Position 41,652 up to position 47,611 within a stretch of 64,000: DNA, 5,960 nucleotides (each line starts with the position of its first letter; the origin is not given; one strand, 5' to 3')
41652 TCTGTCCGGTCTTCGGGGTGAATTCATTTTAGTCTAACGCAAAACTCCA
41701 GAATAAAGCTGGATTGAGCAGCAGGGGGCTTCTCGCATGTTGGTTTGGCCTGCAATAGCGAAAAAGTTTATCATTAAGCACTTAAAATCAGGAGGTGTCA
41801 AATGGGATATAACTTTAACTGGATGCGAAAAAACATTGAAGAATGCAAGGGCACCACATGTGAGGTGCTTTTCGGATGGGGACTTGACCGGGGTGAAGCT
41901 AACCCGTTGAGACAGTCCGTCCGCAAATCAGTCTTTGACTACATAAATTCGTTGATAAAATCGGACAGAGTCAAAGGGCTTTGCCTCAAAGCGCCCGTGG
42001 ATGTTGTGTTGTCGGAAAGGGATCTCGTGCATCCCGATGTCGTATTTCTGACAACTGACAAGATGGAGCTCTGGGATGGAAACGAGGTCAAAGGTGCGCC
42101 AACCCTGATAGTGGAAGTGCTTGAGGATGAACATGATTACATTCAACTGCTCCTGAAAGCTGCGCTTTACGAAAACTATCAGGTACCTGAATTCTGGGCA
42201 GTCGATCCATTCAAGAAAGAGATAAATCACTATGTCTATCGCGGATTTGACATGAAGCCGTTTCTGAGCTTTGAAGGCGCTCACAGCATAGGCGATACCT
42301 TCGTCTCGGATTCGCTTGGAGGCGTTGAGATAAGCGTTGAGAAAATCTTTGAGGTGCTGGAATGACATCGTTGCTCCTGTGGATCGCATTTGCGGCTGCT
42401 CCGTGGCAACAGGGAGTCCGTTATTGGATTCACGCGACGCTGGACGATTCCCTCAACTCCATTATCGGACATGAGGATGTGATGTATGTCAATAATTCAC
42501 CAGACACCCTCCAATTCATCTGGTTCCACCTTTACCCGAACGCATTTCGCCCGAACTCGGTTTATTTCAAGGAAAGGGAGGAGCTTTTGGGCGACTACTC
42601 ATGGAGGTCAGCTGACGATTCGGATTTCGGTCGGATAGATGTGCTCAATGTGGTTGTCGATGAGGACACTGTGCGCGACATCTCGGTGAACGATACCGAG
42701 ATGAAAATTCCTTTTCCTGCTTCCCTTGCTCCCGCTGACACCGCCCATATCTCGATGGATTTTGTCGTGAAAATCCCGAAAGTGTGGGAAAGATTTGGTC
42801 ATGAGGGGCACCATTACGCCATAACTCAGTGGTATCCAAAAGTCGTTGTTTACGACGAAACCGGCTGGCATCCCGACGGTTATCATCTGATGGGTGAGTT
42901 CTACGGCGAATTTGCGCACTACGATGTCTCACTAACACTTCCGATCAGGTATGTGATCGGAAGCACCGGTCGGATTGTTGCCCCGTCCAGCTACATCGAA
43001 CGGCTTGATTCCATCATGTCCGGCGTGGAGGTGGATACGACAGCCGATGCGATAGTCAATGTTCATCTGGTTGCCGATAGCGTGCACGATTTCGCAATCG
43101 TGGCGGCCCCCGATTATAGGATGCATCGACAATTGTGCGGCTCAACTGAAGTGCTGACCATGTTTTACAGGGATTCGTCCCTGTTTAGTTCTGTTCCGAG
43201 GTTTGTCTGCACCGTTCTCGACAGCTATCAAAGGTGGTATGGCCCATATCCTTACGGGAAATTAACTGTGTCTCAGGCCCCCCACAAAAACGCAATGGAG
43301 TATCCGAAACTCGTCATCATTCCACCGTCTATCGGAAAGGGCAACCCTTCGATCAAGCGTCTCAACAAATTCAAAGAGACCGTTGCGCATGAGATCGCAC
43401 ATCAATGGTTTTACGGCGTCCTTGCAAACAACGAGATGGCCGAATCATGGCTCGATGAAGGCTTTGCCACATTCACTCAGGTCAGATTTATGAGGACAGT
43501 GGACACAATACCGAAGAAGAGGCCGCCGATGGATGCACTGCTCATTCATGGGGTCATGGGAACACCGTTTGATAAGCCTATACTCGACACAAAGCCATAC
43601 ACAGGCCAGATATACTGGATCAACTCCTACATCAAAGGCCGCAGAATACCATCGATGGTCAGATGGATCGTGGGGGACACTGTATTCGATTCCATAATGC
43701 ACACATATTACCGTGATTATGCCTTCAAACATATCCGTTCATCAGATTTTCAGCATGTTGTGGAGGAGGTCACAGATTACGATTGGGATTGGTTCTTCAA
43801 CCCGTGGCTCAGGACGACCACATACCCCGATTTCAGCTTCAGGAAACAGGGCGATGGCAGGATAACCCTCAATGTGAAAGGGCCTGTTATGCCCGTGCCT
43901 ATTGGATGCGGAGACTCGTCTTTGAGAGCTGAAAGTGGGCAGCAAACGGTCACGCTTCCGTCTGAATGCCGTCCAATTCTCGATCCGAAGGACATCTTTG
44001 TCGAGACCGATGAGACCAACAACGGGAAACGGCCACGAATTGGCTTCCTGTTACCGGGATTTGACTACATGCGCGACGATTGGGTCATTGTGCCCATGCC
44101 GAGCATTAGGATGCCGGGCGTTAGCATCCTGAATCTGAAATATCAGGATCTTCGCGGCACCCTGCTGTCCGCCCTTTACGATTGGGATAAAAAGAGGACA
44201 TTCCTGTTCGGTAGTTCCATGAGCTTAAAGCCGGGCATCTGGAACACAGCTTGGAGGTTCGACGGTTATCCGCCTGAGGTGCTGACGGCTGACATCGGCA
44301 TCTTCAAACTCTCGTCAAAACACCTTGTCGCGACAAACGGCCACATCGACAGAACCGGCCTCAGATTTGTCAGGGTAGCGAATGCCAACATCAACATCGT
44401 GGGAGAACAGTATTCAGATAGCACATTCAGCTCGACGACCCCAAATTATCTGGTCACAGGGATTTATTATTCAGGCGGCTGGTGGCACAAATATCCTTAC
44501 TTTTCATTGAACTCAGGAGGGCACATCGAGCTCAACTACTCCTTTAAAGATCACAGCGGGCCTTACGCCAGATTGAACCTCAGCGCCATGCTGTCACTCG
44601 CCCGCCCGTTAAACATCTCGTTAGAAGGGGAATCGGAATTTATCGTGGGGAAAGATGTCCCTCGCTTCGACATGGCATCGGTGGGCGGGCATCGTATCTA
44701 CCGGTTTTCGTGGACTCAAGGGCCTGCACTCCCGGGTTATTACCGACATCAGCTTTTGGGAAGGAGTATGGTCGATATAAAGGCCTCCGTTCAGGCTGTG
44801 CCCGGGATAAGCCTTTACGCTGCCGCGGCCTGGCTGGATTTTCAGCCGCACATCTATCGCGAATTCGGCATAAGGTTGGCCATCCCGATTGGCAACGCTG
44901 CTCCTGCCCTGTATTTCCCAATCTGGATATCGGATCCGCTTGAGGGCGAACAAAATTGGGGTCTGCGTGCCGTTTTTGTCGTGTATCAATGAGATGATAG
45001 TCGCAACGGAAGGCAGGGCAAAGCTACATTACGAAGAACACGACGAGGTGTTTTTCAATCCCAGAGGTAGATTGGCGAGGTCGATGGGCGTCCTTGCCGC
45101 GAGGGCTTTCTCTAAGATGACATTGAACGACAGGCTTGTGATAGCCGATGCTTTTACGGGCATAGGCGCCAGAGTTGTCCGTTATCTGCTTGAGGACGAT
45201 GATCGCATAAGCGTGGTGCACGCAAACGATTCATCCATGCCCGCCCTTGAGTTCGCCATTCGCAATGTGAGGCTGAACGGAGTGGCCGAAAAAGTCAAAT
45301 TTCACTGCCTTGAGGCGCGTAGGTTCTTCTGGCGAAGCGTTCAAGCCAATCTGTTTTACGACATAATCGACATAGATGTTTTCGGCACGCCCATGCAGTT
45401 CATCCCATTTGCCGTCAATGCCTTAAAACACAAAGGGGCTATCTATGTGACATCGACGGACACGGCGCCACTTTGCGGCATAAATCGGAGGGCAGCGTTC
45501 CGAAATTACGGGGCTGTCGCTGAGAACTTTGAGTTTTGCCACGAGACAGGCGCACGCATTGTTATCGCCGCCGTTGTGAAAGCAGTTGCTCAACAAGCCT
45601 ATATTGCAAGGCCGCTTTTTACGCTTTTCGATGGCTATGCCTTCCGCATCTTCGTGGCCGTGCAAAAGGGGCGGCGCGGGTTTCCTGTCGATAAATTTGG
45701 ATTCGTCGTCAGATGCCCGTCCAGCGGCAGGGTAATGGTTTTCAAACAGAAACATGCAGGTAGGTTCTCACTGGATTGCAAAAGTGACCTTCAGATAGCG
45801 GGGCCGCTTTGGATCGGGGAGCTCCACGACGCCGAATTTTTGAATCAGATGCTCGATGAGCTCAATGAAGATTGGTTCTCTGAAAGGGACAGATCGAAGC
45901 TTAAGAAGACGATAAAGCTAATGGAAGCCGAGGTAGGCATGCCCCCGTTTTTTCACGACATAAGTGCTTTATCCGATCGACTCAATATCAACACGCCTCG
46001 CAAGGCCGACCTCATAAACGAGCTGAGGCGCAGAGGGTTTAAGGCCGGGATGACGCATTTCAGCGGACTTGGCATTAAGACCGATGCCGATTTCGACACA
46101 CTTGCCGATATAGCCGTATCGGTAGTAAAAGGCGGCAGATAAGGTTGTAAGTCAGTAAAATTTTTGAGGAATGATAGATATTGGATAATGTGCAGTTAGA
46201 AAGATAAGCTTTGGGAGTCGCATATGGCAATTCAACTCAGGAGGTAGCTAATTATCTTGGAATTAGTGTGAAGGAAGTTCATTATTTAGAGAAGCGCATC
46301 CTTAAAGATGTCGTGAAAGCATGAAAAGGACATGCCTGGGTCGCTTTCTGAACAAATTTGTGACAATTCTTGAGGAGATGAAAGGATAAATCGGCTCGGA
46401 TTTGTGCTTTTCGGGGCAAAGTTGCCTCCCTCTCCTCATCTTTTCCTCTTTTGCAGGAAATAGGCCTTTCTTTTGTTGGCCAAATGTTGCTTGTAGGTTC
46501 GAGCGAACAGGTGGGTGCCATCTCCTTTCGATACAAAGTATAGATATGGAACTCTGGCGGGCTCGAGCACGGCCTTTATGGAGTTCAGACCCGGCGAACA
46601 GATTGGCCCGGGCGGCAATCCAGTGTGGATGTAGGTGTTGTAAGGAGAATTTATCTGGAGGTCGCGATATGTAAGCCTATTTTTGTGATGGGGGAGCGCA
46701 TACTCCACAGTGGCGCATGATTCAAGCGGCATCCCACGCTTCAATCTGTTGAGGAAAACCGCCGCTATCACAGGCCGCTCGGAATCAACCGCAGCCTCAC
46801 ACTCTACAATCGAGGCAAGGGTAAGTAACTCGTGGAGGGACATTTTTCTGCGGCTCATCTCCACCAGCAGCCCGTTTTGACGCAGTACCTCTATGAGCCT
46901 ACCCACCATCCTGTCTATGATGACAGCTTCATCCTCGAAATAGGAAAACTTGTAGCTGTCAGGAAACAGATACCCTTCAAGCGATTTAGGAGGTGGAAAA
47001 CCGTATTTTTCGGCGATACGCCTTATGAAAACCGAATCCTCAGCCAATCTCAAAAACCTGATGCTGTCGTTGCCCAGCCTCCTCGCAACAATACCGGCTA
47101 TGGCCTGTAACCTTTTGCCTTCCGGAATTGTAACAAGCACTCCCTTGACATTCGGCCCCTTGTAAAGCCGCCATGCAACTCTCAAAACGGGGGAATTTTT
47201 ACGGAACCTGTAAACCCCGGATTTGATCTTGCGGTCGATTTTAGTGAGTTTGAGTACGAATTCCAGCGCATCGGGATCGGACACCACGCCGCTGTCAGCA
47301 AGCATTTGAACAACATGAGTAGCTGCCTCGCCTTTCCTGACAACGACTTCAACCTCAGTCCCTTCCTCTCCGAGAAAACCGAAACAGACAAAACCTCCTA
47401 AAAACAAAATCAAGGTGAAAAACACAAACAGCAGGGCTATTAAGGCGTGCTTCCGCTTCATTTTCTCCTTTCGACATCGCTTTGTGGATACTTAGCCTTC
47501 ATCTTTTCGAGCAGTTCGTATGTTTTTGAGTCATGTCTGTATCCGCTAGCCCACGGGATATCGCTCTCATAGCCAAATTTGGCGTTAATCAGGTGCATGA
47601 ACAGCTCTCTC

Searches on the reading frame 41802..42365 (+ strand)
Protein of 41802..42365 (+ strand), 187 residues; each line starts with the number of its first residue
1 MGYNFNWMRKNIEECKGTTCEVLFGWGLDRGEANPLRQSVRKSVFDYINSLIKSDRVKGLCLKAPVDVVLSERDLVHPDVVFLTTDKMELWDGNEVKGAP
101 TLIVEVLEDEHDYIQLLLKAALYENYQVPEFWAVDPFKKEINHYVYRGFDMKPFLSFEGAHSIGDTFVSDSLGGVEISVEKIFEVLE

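Call 29: search_protein_families(library=pfam, proteins=[window:41802-42365:+], max_evalue=0.001)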
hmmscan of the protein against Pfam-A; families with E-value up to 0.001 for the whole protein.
window:41802-42365:+ (187 aa): 1 family
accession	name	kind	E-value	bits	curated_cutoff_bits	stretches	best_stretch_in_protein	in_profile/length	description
PF05685.18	Uma2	-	5.9e-10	39.3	27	1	49-144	44-139/172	Putative restriction endonuclease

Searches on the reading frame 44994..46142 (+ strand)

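Call 30: search_protein_families(library=pfam, proteins=[window:44994-46142:+], max_evalue=0.001)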
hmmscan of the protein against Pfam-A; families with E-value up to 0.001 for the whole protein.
window:44994-46142:+ (382 aa): 2 families
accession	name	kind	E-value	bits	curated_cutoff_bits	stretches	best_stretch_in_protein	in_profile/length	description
PF02005.22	TRM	-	2.7e-79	267.5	27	1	11-373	12-374/376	N2,N2-dimethylguanosine tRNA methyltransferase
PF02475.24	TRM5-TYW2_MTfase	-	0.00076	19.9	28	0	44-152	34-135/164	TRM5/TYW2 methyltransferase domain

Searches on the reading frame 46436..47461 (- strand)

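Call 30: search_protein_families(library=pfam, proteins=[window:46436-47461:-], max_evalue=0.001)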
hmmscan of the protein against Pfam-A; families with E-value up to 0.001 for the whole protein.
window:46436-47461:- (341 aa): 1 family
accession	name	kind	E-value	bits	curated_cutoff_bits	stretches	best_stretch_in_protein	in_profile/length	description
PF02618.21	YceG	-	4.9e-84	282.5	32.4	1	39-332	1-275/275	YceG-like family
